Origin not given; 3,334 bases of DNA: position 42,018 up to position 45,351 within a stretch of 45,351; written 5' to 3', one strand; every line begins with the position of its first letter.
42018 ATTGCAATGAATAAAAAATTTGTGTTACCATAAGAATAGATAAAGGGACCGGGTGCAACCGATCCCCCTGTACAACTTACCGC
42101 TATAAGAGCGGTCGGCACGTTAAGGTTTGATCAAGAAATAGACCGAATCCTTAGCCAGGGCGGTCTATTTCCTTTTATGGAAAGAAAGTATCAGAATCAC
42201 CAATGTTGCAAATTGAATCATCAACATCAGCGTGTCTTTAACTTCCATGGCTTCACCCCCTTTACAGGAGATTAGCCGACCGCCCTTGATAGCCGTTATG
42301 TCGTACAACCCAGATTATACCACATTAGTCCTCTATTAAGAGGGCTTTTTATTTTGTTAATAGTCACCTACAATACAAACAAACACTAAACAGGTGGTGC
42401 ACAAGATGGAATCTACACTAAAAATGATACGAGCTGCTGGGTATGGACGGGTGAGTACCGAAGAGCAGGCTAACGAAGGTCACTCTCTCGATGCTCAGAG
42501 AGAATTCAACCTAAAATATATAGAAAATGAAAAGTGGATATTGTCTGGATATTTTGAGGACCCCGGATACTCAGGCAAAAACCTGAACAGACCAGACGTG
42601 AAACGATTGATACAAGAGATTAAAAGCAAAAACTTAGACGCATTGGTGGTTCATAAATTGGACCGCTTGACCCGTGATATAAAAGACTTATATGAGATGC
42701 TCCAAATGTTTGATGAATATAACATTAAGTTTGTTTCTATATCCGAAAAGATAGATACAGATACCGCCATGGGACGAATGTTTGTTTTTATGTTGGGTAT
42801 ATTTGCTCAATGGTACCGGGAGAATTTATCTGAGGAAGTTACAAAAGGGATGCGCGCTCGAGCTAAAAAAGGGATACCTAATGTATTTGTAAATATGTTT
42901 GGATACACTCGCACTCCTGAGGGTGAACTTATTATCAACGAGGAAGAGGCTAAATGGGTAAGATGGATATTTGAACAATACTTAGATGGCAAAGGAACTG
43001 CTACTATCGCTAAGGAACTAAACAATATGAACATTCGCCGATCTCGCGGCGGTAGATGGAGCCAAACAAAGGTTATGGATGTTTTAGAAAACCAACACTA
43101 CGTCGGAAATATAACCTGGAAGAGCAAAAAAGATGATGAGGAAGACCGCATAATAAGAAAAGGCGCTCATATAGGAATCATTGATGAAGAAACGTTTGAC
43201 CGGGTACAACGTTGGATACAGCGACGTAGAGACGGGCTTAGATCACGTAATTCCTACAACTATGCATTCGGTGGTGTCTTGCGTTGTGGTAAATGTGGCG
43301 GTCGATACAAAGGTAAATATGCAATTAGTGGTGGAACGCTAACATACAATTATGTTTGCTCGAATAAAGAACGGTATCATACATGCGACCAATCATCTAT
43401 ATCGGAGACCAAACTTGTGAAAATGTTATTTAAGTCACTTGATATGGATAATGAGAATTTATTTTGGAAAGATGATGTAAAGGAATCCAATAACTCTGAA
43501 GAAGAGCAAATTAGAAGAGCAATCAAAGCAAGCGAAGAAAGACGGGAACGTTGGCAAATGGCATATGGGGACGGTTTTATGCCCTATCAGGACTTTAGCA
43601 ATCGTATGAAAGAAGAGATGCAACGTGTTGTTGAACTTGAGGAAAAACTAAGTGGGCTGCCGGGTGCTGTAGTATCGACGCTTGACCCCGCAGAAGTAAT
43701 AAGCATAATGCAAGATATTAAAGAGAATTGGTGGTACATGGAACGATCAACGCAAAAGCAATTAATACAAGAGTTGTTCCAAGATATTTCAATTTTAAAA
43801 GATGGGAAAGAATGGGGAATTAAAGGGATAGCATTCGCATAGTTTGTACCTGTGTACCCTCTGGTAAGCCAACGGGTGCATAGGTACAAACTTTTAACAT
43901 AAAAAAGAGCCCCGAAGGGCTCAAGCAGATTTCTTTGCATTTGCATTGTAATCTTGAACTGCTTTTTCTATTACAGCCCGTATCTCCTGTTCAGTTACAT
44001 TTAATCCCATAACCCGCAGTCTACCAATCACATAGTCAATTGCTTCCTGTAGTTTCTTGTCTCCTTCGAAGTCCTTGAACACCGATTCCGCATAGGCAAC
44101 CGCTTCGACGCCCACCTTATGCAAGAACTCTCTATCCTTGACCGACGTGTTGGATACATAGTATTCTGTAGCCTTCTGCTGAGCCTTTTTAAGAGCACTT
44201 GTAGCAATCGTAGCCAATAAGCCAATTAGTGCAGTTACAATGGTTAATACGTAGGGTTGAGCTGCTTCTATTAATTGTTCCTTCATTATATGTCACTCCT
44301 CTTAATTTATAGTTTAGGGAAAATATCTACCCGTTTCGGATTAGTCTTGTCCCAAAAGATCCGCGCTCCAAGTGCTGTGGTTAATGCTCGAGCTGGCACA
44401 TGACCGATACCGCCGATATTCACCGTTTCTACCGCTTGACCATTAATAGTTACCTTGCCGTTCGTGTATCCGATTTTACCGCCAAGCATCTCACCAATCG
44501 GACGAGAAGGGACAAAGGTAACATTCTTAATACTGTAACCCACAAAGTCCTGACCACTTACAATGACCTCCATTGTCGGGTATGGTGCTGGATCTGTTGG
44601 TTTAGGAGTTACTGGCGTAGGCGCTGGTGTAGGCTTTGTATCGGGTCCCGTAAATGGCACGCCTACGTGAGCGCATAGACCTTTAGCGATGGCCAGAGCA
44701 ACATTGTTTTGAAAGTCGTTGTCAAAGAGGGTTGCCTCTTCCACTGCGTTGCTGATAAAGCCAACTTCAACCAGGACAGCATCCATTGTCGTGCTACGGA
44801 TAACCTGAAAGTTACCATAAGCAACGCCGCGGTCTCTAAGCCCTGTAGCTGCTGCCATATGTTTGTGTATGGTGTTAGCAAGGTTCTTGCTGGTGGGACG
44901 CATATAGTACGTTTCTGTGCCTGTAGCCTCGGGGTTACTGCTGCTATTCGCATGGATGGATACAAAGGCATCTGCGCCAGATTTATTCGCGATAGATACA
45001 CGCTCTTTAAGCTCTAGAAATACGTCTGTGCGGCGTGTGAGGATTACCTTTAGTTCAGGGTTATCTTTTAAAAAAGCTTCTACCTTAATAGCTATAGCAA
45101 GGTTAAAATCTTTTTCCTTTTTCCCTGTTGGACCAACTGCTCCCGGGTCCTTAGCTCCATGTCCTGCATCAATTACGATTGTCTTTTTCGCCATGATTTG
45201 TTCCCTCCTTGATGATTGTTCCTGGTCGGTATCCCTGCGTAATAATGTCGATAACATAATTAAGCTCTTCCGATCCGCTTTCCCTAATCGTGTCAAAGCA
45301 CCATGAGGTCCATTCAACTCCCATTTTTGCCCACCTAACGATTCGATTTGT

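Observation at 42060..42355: Unannotated type I toxin-antitoxin-like locus (Hol-Tox-type peptide, antisense sRNA, 5'-3' fold-back) beside the integrase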

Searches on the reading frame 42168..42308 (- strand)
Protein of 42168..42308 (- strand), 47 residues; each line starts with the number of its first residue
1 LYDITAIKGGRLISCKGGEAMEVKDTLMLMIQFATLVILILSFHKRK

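Call 3: search_protein_families(library=pfam, proteins=[window:42168-42308:-], max_evalue=10)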
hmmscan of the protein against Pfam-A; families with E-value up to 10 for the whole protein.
seq(47 aa): 1 family
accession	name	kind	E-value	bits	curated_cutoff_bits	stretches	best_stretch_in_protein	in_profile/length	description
PF16935.10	Hol_Tox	-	7e-09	35.8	23.3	1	21-44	1-24/34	Putative Holin-like Toxin (Hol-Tox)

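Call 11: find_homologous_proteins(query=window:42168-42308:-, max_evalue=1)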
Query seq(47 aa) (47 aa): 18 proteins with E <= 1 among 18 candidates.
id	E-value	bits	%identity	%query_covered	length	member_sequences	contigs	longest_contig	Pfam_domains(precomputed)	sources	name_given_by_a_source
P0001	1.1e-16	76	89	100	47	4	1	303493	PF16935.11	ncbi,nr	ncbi:putative holin-like toxin [Paenibacillus polymyxa]|nr:putative holin-like toxin [Paenibacillus 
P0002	5.6e-7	46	100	57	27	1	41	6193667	PF16935.11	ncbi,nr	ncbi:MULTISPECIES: putative holin-like toxin [Paenibacillus]|nr:putative holin-like toxin [Paenibaci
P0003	1.8e-6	45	89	60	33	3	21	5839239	PF16935.11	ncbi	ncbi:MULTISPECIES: putative holin-like toxin [Paenibacillus]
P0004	2.0e-6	45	96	57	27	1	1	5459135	PF16935.11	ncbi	ncbi:putative holin-like toxin [Paenibacillus polymyxa]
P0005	2.3e-6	44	89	60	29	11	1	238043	PF16935.11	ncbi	ncbi:putative holin-like toxin [Paenibacillus kribbensis]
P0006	2.3e-6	44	89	60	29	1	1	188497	PF16935.11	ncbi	ncbi:putative holin-like toxin [Paenibacillus sp. CN-4]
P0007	2.9e-6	44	96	57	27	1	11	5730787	PF16935.11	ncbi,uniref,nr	ncbi:putative holin-like toxin [Paenibacillus farraposensis]|uniref:Holin-like toxin n=1 Tax=Paeniba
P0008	3.1e-6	44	93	57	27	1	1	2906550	PF16935.11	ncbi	ncbi:putative holin-like toxin [Paenibacillus polymyxa]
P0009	3.6e-6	44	86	60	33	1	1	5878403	PF16935.11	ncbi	ncbi:putative holin-like toxin [Paenibacillus sp. FSL M8-0228]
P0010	4.0e-6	44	93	57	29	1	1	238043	PF16935.11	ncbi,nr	ncbi:putative holin-like toxin [Paenibacillus kribbensis]|nr:putative holin-like toxin [Paenibacillu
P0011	5.8e-6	43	93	57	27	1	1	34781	PF16935.11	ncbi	ncbi:putative holin-like toxin [Paenibacillus sp. TY11]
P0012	1.1e-5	42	96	57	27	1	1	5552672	PF16935.11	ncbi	ncbi:putative holin-like toxin [Paenibacillus sp. S33]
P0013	2.7e-5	41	93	57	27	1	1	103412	PF16935.11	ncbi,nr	ncbi:putative holin-like toxin [Paenibacillus kribbensis]|nr:putative holin-like toxin [Paenibacillu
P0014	1.0e-4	39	82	60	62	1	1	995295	PF16935.11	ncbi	ncbi:MAG: putative holin-like toxin [Bacillota bacterium]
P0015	2.2e-4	38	89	57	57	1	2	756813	PF16935.11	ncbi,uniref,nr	ncbi:putative holin-like toxin [Paenibacillus sp. FSL R10-2748]|uniref:putative holin-like toxin n=1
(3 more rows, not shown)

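Call 17: find_encoding_contigs(protein=P0001, flank=3000, max_places=10)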
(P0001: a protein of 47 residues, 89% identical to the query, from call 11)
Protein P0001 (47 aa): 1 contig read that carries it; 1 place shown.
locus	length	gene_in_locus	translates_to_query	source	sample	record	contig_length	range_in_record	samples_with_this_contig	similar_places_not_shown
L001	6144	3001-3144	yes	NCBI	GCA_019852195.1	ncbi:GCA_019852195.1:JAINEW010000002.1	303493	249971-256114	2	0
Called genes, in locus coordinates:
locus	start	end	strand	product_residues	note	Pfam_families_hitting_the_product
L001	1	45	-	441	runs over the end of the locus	-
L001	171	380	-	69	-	PF01679:Pmp3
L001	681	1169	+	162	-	-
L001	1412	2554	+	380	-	-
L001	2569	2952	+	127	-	-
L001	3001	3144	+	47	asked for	PF16935:Hol_Tox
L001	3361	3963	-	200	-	-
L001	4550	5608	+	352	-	PF00565:SNase, PF05901:Excalibur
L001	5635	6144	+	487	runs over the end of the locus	PF01844:HNH, PF00293:NUDIX, PF14815:NUDIX_4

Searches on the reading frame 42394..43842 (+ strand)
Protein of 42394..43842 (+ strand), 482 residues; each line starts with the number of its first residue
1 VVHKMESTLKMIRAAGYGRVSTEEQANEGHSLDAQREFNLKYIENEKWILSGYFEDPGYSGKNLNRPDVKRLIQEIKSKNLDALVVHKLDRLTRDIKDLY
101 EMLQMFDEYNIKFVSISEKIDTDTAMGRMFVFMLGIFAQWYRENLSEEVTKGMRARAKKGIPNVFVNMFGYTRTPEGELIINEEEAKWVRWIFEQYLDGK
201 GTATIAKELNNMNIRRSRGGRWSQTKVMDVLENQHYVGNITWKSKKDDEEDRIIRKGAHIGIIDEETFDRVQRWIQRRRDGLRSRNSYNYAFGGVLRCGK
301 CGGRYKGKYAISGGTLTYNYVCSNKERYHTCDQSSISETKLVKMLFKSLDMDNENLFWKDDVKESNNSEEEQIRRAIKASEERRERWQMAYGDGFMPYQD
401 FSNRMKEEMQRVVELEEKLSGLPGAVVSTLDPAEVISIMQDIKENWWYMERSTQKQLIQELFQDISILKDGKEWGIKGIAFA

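Call 48: search_protein_families(library=pfam, proteins=[window:42394-43842:+], max_evalue=0.001)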
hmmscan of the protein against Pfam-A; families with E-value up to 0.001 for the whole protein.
window:42394-43842:+ (482 aa): 3 families
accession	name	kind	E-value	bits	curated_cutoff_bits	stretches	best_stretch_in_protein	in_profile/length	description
PF00239.26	Resolvase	-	1.1e-39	136.3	23.3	1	14-160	1-143/145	Resolvase, N terminal domain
PF07508.19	Recombinase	-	3.1e-25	88.8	21.1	1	183-277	1-101/102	Recombinase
PF13408.12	Zn_ribbon_recom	-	5.2e-11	43.2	25.3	1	292-347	2-55/58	Recombinase zinc beta ribbon domain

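Call 49: search_protein_families(library=phrogs, proteins=[window:42394-43842:+], max_evalue=0.001)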
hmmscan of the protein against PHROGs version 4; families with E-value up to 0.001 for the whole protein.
window:42394-43842:+ (482 aa): 4 families
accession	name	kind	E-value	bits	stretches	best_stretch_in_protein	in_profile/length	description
phrog_95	-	integration and excision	2.2e-128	430.7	1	4-476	80-564/651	integrase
phrog_125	-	DNA, RNA and nucleotide metabolism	3.8e-43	148.8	1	6-278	14-251/254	DNA invertase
phrog_6620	-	integration and excision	5.8e-09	36.8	1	13-126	57-164/201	transposase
phrog_7701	-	DNA, RNA and nucleotide metabolism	1.4e-07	32.9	1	169-239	6-66/137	DNA invertase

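Call 56: find_related_loci(query=window:42394-43842:+, collection=viral_contigs, flank=1500)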
Query window:42394-43842:+ (482 aa) in viral_contigs; peptide patterns used: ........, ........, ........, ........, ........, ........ (x = any residue, [..] = any of these).
12 stretches matched a pattern; 10 encode a relative of the query (tblastn E <= 1e-3); 10 distinct loci.
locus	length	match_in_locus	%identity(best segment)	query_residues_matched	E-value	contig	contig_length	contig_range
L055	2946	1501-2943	92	2-482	0e+0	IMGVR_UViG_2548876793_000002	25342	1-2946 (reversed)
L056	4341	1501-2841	32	11-467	3e-70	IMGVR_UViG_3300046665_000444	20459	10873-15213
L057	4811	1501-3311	28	5-419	1e-43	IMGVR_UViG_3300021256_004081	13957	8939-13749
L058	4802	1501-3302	30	8-364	1e-43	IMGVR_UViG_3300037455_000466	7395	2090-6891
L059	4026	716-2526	31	5-337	2e-43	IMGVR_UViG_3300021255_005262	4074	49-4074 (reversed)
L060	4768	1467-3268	31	8-341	2e-42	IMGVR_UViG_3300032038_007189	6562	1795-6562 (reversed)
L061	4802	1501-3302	31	8-341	4e-42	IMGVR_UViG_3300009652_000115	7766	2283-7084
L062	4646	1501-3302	30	8-341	3e-42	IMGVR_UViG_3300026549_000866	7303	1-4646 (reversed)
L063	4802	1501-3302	30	8-341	3e-42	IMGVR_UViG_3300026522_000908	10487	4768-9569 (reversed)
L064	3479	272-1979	27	13-426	7e-37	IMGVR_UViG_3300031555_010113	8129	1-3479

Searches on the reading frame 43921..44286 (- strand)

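Call 48: search_protein_families(library=pfam, proteins=[window:43921-44286:-], max_evalue=0.001)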
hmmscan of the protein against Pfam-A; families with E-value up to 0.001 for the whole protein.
window:43921-44286:- (121 aa): 1 family
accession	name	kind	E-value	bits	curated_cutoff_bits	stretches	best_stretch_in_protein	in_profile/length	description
PF09682.15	Phage_holin_6_1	-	1.6e-11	44.9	24.9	1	6-112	2-98/101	Bacteriophage holin of superfamily 6 (Holin_LLH)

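Call 49: search_protein_families(library=phrogs, proteins=[window:43921-44286:-], max_evalue=0.001)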
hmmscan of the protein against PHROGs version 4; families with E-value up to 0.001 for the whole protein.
window:43921-44286:- (121 aa): 3 families
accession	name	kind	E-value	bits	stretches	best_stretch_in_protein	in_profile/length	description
phrog_608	-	lysis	3.4e-12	47.6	1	16-120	4-110/111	holin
phrog_6918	-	lysis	1.6e-11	45.2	1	13-119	8-104/114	holin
phrog_2609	-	lysis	3.2e-08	34.6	1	14-118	11-108/145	holin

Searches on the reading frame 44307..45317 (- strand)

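Call 48: search_protein_families(library=pfam, proteins=[window:44307-45317:-], max_evalue=0.001)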
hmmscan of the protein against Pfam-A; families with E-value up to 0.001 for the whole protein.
window:44307-45317:- (336 aa): 2 families
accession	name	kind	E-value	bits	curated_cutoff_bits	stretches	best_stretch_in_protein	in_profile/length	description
PF01520.23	Amidase_3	-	2.5e-58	197.4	27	1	47-215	1-173/174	N-acetylmuramoyl-L-alanine amidase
PF07833.16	Cu_amine_oxidN1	-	1.6e-06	28.5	24.2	0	260-293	13-48/108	Copper amine oxidase N-terminal domain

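Call 49: search_protein_families(library=phrogs, proteins=[window:44307-45317:-], max_evalue=0.001)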
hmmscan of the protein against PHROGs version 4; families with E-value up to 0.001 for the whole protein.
window:44307-45317:- (336 aa): 5 families
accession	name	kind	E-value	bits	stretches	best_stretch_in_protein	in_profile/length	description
phrog_435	-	lysis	2e-56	193.1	1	32-295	100-357/556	endolysin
phrog_2742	-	lysis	1.2e-36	127.8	1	45-233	2-196/318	endolysin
phrog_12727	-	lysis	2.8e-17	64.1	1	35-215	155-339/393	endolysin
phrog_489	-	lysis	1.3e-13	51.6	1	36-214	156-348/459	endolysin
phrog_17214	-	lysis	1.8e-13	51.8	1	47-232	4-200/322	endolysin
